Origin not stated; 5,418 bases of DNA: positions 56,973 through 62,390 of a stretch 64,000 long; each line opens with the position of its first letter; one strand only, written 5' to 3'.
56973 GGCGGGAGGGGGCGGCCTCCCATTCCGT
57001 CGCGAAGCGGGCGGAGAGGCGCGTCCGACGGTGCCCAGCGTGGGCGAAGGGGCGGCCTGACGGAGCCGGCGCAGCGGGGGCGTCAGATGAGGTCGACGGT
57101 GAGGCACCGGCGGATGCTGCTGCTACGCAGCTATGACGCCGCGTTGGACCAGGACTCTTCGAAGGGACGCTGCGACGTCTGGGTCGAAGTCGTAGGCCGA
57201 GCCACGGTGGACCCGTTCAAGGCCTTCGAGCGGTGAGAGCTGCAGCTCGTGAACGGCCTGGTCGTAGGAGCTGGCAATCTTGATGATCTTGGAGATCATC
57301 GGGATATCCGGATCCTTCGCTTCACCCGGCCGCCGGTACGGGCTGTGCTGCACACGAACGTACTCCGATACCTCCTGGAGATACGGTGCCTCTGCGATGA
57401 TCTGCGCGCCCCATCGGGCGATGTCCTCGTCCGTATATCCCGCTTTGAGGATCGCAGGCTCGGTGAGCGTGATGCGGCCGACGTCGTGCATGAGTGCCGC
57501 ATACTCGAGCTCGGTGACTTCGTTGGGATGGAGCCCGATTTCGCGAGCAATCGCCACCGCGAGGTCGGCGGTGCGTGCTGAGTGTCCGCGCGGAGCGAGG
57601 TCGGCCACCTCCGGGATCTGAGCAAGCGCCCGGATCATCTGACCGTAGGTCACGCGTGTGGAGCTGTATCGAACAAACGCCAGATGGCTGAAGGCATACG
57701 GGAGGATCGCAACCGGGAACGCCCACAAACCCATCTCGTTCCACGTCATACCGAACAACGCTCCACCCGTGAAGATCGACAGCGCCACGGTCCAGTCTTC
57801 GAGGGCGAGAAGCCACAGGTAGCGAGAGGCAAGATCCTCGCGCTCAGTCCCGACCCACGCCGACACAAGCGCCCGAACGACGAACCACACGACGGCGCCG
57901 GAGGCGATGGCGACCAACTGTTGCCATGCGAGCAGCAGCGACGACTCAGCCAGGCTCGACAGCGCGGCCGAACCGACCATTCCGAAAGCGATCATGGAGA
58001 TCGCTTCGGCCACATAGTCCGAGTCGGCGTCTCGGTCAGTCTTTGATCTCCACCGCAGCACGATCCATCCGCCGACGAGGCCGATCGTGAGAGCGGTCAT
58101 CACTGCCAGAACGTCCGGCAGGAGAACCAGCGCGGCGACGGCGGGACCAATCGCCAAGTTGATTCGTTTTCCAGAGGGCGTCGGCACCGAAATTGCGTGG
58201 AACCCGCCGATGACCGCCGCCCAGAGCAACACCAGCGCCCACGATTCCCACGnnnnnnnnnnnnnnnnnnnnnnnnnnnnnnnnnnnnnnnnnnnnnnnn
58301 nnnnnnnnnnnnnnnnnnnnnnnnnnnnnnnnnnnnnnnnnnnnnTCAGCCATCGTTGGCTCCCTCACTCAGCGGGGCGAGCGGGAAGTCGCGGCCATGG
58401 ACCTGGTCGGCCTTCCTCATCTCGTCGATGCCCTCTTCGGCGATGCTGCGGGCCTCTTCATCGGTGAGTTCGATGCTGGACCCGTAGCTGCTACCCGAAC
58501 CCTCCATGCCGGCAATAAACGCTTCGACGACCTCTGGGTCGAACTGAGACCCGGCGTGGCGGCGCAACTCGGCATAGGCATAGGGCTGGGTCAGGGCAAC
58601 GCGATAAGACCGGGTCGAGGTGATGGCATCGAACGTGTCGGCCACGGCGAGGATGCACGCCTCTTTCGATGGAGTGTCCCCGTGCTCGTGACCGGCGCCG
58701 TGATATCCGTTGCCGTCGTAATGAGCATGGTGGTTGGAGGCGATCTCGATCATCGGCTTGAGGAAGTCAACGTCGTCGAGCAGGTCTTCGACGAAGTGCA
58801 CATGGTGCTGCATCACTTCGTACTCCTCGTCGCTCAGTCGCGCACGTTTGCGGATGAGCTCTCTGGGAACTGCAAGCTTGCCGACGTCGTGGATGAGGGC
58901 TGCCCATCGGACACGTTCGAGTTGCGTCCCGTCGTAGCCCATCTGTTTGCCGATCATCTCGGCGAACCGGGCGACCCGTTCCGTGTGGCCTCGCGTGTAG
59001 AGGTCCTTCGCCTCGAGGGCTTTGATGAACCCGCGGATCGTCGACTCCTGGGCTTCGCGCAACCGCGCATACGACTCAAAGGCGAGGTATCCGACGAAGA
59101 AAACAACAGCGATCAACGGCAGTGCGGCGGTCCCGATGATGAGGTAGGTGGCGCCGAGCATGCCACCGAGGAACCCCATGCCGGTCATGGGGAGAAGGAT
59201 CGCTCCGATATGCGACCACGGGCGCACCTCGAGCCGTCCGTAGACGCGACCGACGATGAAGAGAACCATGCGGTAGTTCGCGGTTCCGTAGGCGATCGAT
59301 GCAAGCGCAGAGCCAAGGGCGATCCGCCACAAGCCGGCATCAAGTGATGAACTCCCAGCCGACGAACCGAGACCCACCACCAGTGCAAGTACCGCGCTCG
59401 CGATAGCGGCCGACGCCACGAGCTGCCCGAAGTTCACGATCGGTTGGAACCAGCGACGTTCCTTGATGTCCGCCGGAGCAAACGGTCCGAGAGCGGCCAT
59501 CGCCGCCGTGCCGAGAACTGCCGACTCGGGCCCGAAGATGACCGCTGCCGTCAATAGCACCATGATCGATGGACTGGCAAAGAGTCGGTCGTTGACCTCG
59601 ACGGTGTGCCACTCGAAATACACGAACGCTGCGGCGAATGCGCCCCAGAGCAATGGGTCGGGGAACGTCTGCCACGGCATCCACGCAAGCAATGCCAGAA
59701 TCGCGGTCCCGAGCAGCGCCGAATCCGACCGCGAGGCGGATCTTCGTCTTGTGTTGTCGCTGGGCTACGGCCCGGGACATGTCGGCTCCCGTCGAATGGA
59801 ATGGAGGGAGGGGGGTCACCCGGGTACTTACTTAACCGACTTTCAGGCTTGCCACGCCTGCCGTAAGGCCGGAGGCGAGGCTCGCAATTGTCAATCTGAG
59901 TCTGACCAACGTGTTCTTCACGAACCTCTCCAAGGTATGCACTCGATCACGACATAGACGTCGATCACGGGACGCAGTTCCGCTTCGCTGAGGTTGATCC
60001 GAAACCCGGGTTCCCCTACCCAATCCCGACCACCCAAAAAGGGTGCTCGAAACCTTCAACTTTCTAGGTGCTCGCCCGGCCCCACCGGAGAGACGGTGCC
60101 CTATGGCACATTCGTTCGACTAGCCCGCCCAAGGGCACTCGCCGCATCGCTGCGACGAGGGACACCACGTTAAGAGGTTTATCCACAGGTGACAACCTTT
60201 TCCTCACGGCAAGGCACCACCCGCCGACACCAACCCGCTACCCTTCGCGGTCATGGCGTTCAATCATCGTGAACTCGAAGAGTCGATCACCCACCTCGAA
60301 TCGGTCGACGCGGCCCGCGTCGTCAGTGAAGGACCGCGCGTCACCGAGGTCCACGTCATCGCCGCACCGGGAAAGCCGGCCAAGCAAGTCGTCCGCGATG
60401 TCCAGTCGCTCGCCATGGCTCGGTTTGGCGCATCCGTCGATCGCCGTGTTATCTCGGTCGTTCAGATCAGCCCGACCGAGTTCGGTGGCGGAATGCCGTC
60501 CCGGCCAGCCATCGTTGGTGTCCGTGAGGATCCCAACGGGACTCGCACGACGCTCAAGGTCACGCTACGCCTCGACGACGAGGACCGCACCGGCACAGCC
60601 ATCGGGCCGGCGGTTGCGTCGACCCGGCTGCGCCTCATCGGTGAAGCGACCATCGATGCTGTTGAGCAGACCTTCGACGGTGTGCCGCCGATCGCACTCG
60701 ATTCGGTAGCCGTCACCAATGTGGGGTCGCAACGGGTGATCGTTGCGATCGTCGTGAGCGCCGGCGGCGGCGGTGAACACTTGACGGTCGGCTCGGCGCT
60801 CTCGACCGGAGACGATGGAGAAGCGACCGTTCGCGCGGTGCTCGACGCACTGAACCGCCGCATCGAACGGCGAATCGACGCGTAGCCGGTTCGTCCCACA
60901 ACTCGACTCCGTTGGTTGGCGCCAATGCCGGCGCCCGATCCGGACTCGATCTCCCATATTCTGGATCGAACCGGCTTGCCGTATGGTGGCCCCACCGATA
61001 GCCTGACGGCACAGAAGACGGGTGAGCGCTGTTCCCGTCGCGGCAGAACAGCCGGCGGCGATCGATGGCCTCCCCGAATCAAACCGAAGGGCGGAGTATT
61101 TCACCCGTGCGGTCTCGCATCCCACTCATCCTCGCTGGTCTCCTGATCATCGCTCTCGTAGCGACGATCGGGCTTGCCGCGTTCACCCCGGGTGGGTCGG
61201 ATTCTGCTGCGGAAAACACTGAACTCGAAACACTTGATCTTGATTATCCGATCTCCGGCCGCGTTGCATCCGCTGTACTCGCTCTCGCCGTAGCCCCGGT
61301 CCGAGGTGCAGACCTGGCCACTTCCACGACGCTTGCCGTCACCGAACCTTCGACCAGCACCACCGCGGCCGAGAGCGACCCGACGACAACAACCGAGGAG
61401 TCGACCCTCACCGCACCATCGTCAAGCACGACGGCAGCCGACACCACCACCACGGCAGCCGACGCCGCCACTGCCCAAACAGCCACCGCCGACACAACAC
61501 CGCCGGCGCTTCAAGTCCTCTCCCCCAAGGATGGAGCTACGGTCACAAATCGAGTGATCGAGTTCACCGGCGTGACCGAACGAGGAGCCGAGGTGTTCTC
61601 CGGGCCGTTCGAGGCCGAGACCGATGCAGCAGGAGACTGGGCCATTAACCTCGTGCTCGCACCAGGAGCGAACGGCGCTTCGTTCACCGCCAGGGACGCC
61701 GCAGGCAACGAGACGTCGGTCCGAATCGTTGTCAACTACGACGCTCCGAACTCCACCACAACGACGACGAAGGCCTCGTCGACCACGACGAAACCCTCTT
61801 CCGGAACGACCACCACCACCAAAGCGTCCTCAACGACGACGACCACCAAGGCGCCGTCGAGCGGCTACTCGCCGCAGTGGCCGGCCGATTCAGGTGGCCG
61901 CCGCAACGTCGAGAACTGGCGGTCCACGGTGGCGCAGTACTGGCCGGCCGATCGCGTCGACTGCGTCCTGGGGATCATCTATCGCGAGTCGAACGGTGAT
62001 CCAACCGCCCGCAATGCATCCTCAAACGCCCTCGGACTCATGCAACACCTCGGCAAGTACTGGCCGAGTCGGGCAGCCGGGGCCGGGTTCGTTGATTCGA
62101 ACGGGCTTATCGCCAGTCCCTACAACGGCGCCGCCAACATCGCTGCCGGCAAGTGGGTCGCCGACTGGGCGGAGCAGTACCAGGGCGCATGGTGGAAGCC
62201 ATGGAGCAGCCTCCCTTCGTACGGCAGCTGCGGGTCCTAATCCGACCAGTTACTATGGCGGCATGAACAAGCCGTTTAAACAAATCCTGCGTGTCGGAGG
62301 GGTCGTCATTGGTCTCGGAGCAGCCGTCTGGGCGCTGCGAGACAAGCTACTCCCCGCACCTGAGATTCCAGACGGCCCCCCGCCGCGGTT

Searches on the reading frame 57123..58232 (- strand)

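Call 46: search_protein_families(library=pfam, proteins=[window:57123-58232:-])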
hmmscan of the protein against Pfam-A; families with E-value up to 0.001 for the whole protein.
window:57123-58232:- (369 aa): 2 families
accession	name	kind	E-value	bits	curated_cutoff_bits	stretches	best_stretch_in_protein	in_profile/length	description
PF01966.28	HD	-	7.4e-09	36.3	22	1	216-324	3-114/116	HD domain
PF13487.12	HD_5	-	7.8e-09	35.9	27.2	1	213-329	13-142/170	HD domain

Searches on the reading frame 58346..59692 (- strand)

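Call 46: search_protein_families(library=pfam, proteins=[window:58346-59692:-])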
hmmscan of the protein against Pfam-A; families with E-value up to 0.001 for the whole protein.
window:58346-59692:- (448 aa): 3 families
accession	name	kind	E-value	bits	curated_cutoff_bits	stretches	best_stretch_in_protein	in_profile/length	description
PF13487.12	HD_5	-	9.2e-33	113.8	27.2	1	223-388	4-170/170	HD domain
PF01966.28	HD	-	4.3e-17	62.9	22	1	235-356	3-115/116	HD domain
PF08668.18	HDOD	-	0.00032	20.7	22.9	1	236-288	98-148/196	HDOD domain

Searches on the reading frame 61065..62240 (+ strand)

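Call 46: search_protein_families(library=pfam, proteins=[window:61065-62240:+])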
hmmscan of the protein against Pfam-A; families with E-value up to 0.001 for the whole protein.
window:61065-62240:+ (391 aa): 3 families
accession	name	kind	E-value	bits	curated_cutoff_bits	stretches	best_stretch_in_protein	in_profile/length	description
PF21827.1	New_glue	-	5e-06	26.6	31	1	230-288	33-80/94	New glue protein family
PF09136.16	Glucodextran_B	-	6.7e-06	26.4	27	1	147-225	1-81/83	Glucodextranase, domain B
PF01464.25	SLT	-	0.00032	20.7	21.3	1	299-329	15-44/117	Transglycosylase SLT domain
